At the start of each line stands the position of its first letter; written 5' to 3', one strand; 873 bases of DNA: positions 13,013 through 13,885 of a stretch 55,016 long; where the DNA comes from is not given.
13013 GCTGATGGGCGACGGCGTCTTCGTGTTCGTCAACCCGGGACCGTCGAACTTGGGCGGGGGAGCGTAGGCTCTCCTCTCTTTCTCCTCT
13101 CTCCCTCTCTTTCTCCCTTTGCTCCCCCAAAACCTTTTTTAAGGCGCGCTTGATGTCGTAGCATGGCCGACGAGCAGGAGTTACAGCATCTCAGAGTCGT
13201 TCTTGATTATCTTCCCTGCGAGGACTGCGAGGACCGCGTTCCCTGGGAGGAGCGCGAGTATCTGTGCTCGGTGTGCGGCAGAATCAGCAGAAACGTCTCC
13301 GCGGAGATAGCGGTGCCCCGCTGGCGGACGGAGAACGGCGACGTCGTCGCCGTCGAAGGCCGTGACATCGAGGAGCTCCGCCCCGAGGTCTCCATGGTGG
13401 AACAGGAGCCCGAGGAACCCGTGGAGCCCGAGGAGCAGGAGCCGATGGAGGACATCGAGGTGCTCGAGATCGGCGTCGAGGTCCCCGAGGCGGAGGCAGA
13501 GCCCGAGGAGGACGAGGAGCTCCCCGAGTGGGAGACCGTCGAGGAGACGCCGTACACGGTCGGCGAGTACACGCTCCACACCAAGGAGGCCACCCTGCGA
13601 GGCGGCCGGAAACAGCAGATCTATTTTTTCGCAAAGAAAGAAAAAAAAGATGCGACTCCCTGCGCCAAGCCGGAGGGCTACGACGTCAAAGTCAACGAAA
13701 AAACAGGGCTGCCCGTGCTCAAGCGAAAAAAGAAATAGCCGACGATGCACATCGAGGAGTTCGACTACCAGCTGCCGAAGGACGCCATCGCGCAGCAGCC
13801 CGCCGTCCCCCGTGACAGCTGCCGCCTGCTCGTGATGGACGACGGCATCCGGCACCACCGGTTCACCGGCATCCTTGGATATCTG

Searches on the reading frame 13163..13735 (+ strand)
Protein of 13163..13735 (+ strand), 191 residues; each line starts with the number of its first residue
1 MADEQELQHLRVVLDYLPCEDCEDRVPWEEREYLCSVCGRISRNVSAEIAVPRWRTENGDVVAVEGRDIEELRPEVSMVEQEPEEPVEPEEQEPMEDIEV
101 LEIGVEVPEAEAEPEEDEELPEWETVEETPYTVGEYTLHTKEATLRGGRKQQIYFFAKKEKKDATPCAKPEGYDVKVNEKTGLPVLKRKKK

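Call 8: search_protein_families(library=pfam, proteins=[window:13163-13735:+])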
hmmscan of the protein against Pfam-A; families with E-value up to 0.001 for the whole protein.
window:13163-13735:+ (191 aa): 0 families

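Call 41: search_protein_families(library=pfam, proteins=[window:13163-13735:+], max_evalue=10)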
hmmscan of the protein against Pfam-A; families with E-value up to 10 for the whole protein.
window:13163-13735:+ (191 aa): 3 families
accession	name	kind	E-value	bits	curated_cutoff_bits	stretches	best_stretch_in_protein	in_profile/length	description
PF18912.6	DZR_2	-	0.072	13.4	27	1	19-41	24-45/56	Double zinc ribbon domain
PF23455.1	DUF7129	-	0.088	13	30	1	19-53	14-44/45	Domain of unknown function (DUF7129)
PF07191.17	Zn_ribbon_6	-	0.11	13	25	1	18-40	2-24/67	Double zinc ribbon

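Call 42: find_related_loci(query=A1, collection=metagenome_contigs, flank=5000)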
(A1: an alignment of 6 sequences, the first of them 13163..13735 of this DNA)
Query A1 (191 aa) in metagenome_contigs; peptide patterns used: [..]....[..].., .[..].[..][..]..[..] (x = any residue, [..] = any of these).
600 stretches matched a pattern (row limit reached: there are more); 13 encode a relative of the query (tblastn E <= 1e-3); 13 distinct loci.
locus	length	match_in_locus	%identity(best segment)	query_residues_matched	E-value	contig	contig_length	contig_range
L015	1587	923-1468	78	1-186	7e-87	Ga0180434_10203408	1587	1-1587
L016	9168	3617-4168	63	1-190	9e-72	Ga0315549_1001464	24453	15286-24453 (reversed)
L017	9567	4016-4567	62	1-190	8e-63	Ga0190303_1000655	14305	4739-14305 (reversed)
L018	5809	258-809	62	1-190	6e-63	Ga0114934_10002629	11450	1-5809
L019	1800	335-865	50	1-189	9e-51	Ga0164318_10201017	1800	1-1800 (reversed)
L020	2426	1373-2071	39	1-189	1e-37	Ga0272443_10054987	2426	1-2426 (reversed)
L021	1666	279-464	55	127-188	1e-17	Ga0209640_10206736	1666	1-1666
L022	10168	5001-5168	57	136-190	4e-13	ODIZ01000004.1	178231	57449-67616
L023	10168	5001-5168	57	136-190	4e-13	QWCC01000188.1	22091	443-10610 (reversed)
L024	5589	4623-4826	44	127-189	4e-12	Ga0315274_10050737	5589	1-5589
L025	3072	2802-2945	58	131-178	7e-11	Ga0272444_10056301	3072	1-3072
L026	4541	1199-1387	44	127-188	3e-9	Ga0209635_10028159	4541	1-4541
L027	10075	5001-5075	68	136-160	3e-6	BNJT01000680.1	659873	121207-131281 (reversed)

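Call 51: search_protein_representatives(protein=window:13163-13735:+)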
Query: 191 residues. Proteins with E-value up to 0.001 (for the whole library): 428; up to 1e-10: 42; up to 1e-30: 5. The best 150 are listed.
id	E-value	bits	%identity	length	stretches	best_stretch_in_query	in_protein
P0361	7.4e-74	264.2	70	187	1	1-188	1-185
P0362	4.8e-44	167.0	65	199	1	45-191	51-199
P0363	3.9e-42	160.7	46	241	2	73-191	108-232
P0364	9.9e-36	139.9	61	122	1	64-190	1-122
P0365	1.0e-32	130.0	45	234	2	70-189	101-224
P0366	1.6e-27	113.1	48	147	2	8-83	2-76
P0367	1.0e-24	103.9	46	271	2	106-188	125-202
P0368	2.4e-22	96.2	49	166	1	9-189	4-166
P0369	6.1e-22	94.9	45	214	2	127-189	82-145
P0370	1.4e-19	87.2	45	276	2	130-188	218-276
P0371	5.5e-19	85.2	44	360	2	131-190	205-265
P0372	3.3e-18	82.7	43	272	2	131-188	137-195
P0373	7.4e-18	81.6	39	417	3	112-189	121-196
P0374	1.4e-16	77.4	43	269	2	130-189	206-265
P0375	3.5e-16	76.1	58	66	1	127-190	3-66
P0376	1.8e-15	73.8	44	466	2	129-190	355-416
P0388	3.3e-12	63.1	54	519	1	110-188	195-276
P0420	7.3e-10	55.5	57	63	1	135-189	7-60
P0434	2.6e-09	53.7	42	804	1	112-189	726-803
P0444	5.8e-09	52.6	30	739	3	111-190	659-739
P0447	6.2e-09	52.5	51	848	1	117-191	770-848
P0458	1.4e-08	51.3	49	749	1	109-190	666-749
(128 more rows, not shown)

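Call 52: search_protein_families(library=pfam, proteins=[P0375, P0420, P0434, P0447, P0376, P0388, P0371, P0373, P0444, P0458], max_evalue=0.01)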
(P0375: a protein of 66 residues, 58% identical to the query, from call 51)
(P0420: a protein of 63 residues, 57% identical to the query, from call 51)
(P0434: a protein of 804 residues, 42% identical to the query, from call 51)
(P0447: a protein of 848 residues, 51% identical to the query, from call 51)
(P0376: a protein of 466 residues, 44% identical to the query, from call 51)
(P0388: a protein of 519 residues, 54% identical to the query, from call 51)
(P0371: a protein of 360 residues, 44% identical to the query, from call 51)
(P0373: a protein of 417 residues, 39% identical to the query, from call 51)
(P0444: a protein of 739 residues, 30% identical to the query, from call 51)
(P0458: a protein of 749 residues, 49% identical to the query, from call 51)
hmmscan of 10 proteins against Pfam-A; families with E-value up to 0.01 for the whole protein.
P0375 (66 aa): 0 families

P0420 (63 aa): 0 families

P0434 (804 aa): 6 families
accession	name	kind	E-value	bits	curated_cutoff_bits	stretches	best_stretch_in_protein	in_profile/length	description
PF14520.12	HHH_5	-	1.3e-18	67.6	27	2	240-290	5-55/57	Helix-hairpin-helix domain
PF12826.13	HHH_2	-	3.9e-05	24.2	27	1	241-288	7-53/64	Helix-hairpin-helix motif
PF12836.13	HHH_3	-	0.0012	19.3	27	0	245-290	22-64/65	Helix-hairpin-helix motif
PF22357.2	AF1548-like_C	-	0.0034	17.9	23.9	0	648-693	8-52/56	AF1548-like, C-terminal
PF08614.16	ATG16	-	0.007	17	33.7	1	497-600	77-180/200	Autophagy protein 16 (ATG16)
PF00633.29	HHH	-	0.0091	16.3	24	0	260-287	1-28/30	Helix-hairpin-helix motif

P0447 (848 aa): 15 families
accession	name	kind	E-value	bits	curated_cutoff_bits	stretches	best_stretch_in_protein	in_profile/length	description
PF14520.12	HHH_5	-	5.4e-32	110.5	27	4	496-549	3-56/57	Helix-hairpin-helix domain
PF10391.15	DNA_pol_lambd_f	-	4.5e-10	39.6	29.8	0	586-615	2-31/51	Fingers domain of DNA polymerase lambda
PF13248.11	Zn_ribbon_3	-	1.8e-09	37.2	27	1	318-341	2-25/26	zinc-ribbon domain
PF13240.11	Zn_Ribbon_1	-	3.3e-09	36.7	25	2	320-341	1-22/23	zinc-ribbon domain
PF12826.13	HHH_2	-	1e-08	35.6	27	0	718-759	12-52/64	Helix-hairpin-helix motif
PF12773.13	DZR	-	1.1e-08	35.6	27.3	1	318-339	24-45/45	Double zinc ribbon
PF25453.1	DUF7898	-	5.1e-08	33.7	27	0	388-451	14-77/80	Domain of unknown function (DUF7898)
PF17032.10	Zn_ribbon_15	-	3.4e-05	25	28.9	0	315-339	49-73/73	zinc-ribbon family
PF24460.1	DUF7575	-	7.8e-05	22.4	28.5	1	319-341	4-26/28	Domain of unknown function (DUF7575)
PF20582.4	UPF0758_N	-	0.00029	21.3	27.1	0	392-422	47-74/77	UPF0758 N-terminal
PF14229.12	DUF4332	-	0.00074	20.1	23.2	0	714-746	58-90/122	Domain of unknown function (DUF4332)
PF18912.6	DZR_2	-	0.001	19.3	27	0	316-342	19-46/56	Double zinc ribbon domain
PF24463.1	DUF7577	-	0.0013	18.8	28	0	169-189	4-24/27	Domain of unknown function (DUF7577)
PF11731.14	Cdd1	-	0.0018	18.9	25.5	0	581-623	2-44/86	Pathogenicity locus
PF00633.29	HHH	-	0.0052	17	24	0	732-757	1-26/30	Helix-hairpin-helix motif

P0376 (466 aa): 0 families

P0388 (519 aa): 3 families
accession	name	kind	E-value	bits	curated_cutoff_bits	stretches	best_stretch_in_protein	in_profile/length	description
PF14229.12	DUF4332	-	2.9e-13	50.5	23.2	1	312-428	1-121/122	Domain of unknown function (DUF4332)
PF14520.12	HHH_5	-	1.4e-11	45.1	27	1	308-356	4-52/57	Helix-hairpin-helix domain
PF11731.14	Cdd1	-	5.5e-07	30.1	25.5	1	356-400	3-47/86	Pathogenicity locus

P0371 (360 aa): 1 family
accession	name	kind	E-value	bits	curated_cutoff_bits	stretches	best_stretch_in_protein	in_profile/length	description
PF09954.14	DUF2188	-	6.7e-08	33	22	1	307-354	8-58/62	Uncharacterized protein conserved in bacteria (DUF2188)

P0373 (417 aa): 2 families
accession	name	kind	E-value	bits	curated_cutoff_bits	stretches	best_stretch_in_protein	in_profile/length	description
PF11722.13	zf-TRM13_CCCH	-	2.5e-07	30.6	20.9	2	366-382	13-29/29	CCCH zinc finger in TRM13 protein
PF23477.1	zf_Tbcl_2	-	0.0045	17.1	27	0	67-96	2-32/37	Probable treble clef zinc finger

P0444 (739 aa): 10 families
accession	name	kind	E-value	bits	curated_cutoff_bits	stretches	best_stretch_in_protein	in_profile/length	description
PF14520.12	HHH_5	-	7.7e-37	126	27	4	593-643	5-55/57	Helix-hairpin-helix domain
PF12826.13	HHH_2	-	2.1e-14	53.9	27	1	464-511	7-53/64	Helix-hairpin-helix motif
PF12836.13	HHH_3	-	1e-09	38.8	27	0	489-510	10-31/65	Helix-hairpin-helix motif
PF25453.1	DUF7898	-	1.9e-09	38.3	27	0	226-268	16-56/80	Domain of unknown function (DUF7898)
PF00633.29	HHH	-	2.3e-06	27.6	24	0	238-264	2-28/30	Helix-hairpin-helix motif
PF10391.15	DNA_pol_lambd_f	-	4.3e-06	26.9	29.8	0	310-345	3-38/51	Fingers domain of DNA polymerase lambda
PF03118.21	RNA_pol_A_CTD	-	3.3e-05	24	23.8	1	606-642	28-64/67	Bacterial RNA polymerase, alpha chain C terminal domain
PF14229.12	DUF4332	-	8.5e-05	23.2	23.2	0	596-627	59-90/122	Domain of unknown function (DUF4332)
PF14716.13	HHH_8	-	0.00015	22.5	30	0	487-515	42-70/73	Helix-hairpin-helix domain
PF11731.14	Cdd1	-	0.0099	16.5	25.5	0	587-626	3-42/86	Pathogenicity locus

P0458 (749 aa): 9 families
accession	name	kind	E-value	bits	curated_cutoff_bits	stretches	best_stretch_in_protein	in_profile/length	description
PF14520.12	HHH_5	-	8.5e-36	122.7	27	4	463-513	6-56/57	Helix-hairpin-helix domain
PF12826.13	HHH_2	-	1.3e-10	41.7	27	1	235-265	22-52/64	Helix-hairpin-helix motif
PF12836.13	HHH_3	-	7.4e-09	36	27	0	489-510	11-32/65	Helix-hairpin-helix motif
PF00633.29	HHH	-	1.8e-07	31.1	24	0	483-509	2-28/30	Helix-hairpin-helix motif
PF25453.1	DUF7898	-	1.9e-06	28.6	27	0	470-498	15-43/80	Domain of unknown function (DUF7898)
PF03118.21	RNA_pol_A_CTD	-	7.4e-05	22.8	23.8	0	601-638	28-65/67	Bacterial RNA polymerase, alpha chain C terminal domain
PF14716.13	HHH_8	-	0.00015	22.5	30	0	473-514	27-70/73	Helix-hairpin-helix domain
PF14229.12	DUF4332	-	0.0011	19.6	23.2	0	590-622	58-90/122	Domain of unknown function (DUF4332)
PF13730.12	HTH_36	-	0.0078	16.4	25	0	340-365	27-52/55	Helix-turn-helix domain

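Call 66: predict_structure(alignment_id=A3)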
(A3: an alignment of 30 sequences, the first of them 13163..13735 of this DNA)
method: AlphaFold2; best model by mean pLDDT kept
length: 191 residues; sequences in the alignment: 30
mean_pLDDT: 76.4   pTM: 0.43
mean pLDDT of the five models: 76.4, 75.5, 74.6, 74.0, 73.5
residues with pLDDT >= 90: 62; 70-90: 56; 50-70: 66; < 50: 7
segments of 3 or more residues with pLDDT < 50: none
pLDDT, mean of each block of 10 residues (from residue 1): 70 69 81 75 56 70 69 57 62 54 60 72 77 97 96 97 95 97 96 81
secondary structure, 60 per line:
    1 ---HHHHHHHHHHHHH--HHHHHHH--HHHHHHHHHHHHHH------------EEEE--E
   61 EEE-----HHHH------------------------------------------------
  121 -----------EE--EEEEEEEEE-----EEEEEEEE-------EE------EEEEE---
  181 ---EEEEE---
elements in order: H4-16 H19-25 H28-41 E54-57 E60-63 H69-72 E136-144 E150-157 E173-177 E184-188

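Call 68: fold_search(model_id=the predicted structure, library=pdb)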
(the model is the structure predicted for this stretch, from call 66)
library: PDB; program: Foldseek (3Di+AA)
matches with E <= 10: 208; with E <= 0.001: 0
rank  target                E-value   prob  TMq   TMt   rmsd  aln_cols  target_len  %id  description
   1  8zd4_B                2.0e+00  0.11  0.16  0.14   8.2        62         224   14  Cryo-EM structure of the gdTCR-ECD (released 2025-05-07)
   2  10op_H                2.1e+00  0.10  0.15  0.21   6.6        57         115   10  Cryo-EM structure of Sudan Ebolavirus GP bound by three neutralizing antibodies 545S, 523S and 294S (released 2026-03-18)
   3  5c0p                  2.4e+00  0.18  0.16  0.12   7.5        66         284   14  The crystal structure of endo-arabinase from Bacteroides thetaiotaomicron VPI-5482 (released 2015-07-01)
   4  4m5t_A                2.4e+00  0.09  0.12  0.22  12.1        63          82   11  Disulfide trapped human alphaB crystallin core domain in complex with C-terminal peptide (released 2014-04-09)
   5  7ryl_C                2.6e+00  0.08  0.15  0.13   7.2        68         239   16  T cell receptor CO3 (released 2022-05-18)
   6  4mnh_C                2.7e+00  0.07  0.14  0.12   8.9        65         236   17  Structure of the DP10.7 TCR (released 2013-12-18)
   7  4qqs_B                2.9e+00  0.18  0.16  0.11   7.9        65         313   11  Crystal structure of a thermostable family-43 glycoside hydrolase (released 2015-03-11)
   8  9jax_A                2.9e+00  0.10  0.13  0.14  17.6        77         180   13  Crystal structure of NUDIX hydrolase from Bacillus methanolicus (released 2025-09-03)
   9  6iek_C                2.9e+00  0.08  0.14  0.13   6.6        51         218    8  Structure of RVFV Gn and human monoclonal antibody R12 (released 2019-04-10)
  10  5a8c                  3.1e+00  0.12  0.15  0.10   8.5        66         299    9  The ultra high resolution structure of a novel alpha-L-arabinofuranosidase (CtGH43) from Clostridium thermocellum ATCC 2 (released 2016-07-27)
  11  9c0u_H                3.1e+00  0.08  0.15  0.14   9.4        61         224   10  Crystal structure of chimeric hemagglutinin cH5/1 in complex with broad protective antibody 31.b.09 (released 2025-05-07)
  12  9dmx_A                3.2e+00  0.10  0.17  0.09   8.8        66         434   15  Crystal structure of shark UrIg2 V-C1-C2-C3 domains (released 2025-07-23)
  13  4mng_E                3.2e+00  0.07  0.15  0.14   9.0        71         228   14  Structure of the DP10.7 TCR with CD1d-sulfatide (released 2013-12-18)
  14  7rth_g                3.4e+00  0.09  0.16  0.21   7.9        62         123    6  Crystal structure of an anti-lysozyme nanobody in complex with an anti-nanobody Fab "NabFab" (released 2021-09-01)
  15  5m0r_F                3.4e+00  0.08  0.10  0.07  10.6        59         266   12  Cryo-EM reconstruction of the maedi-visna virus (MVV) strand transfer complex (released 2017-01-18)
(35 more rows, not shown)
